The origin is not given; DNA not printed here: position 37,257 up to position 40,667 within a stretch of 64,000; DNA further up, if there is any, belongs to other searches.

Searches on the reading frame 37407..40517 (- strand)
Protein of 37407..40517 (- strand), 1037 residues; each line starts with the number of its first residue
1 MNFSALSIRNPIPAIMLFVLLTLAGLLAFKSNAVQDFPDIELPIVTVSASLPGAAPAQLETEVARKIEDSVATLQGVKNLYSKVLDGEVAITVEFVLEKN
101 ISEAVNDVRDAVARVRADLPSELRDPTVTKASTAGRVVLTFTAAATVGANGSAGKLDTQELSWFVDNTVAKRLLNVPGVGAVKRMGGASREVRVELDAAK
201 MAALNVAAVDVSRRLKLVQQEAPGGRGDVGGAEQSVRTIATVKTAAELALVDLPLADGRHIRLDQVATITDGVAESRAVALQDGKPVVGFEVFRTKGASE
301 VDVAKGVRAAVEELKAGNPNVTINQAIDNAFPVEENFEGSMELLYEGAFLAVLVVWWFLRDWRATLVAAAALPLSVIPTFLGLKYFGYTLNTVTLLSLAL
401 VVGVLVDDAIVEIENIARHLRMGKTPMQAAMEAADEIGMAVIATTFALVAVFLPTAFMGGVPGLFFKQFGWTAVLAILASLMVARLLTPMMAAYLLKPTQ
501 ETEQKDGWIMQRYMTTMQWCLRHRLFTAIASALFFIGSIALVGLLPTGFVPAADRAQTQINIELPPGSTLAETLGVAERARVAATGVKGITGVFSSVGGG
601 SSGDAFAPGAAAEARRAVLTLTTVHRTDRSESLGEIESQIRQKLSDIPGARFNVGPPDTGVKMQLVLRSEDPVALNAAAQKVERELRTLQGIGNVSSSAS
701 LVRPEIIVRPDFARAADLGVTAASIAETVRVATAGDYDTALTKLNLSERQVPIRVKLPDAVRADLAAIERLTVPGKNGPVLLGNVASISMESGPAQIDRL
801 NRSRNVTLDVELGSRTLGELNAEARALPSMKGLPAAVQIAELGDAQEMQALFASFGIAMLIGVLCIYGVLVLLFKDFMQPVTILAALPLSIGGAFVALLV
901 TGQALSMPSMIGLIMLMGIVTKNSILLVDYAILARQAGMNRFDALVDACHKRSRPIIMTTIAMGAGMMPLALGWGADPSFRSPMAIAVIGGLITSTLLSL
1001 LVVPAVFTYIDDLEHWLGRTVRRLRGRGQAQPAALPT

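Call 48: search_protein_families(library=pfam, proteins=[window:37407-40517:-], max_evalue=0.00001)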
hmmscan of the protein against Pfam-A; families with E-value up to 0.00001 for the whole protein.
window:37407-40517:- (1037 aa): 1 family
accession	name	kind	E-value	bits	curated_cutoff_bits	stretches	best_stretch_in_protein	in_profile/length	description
PF00873.25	ACR_tran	-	1.3e-226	755.2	28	1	4-1010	2-1020/1021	AcrB/AcrD/AcrF family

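Call 50: search_protein_families(library=ncbifam, proteins=[window:37407-40517:-], max_evalue=0.00001)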
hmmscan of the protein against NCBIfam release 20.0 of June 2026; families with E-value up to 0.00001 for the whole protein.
window:37407-40517:- (1037 aa): 13 families
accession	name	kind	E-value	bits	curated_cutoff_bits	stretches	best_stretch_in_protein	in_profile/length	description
NF033617.1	RND_permease_2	subfamily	6.9e-200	666.5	1250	1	5-1011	2-1008/1009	multidrug efflux RND transporter permease subunit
NF000282.2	RND_permease_1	subfamily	9.1e-148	494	1250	1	8-1010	5-1027/1029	multidrug efflux RND transporter permease subunit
NF007905.0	PRK10614.1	equivalog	1.1e-130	437.2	1774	1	1-1016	1-1014/1025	multidrug efflux RND transporter permease subunit MdtC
TIGR00915.1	2A0602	subfamily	1.7e-126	423.5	940.35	1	6-1011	4-1029/1050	efflux RND transporter permease subunit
NF007798.0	PRK10503.1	equivalog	6.8e-122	408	1584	1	4-1022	13-1034/1040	MdtB/MuxB family multidrug efflux RND transporter permease subunit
TIGR00914.1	2A0601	subfamily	4.8e-109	365.6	701.45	1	14-1010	16-1035/1051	CusA/CzcA family heavy metal efflux RND transporter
NF007133.0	PRK09579.1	equivalog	2.7e-100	336.4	1763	2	1-504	1-497/1017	multidrug efflux RND transporter permease subunit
NF007842.1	PRK10555.1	equivalog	6.5e-98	328.8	1854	1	7-1010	5-1026/1036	multidrug efflux RND transporter permease AcrD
NF007131.0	PRK09577.1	equivalog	3.1e-91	306.6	1768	1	8-1013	6-1025/1045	multidrug efflux RND transporter permease subunit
NF000037.1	RND_perm_OqxB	exception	3.4e-88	296.6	2200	1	1-1009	1-1033/1050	multidrug efflux RND transporter permease subunit OqxB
NF011706.2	PRK15127.1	equivalog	6.2e-71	239.6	2150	2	7-509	5-516/1049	multidrug efflux RND transporter permease subunit AcrB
TIGR00921.1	2A067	subfamily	7.3e-12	44.1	351.9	1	301-492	153-343/733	hydrophobe/amphiphile efflux-3 (HAE3) family transporter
TIGR00916.1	2A0604s01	subfamily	9.4e-07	28.7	148.6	1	347-483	96-229/231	SecD/SecF family protein translocase subunit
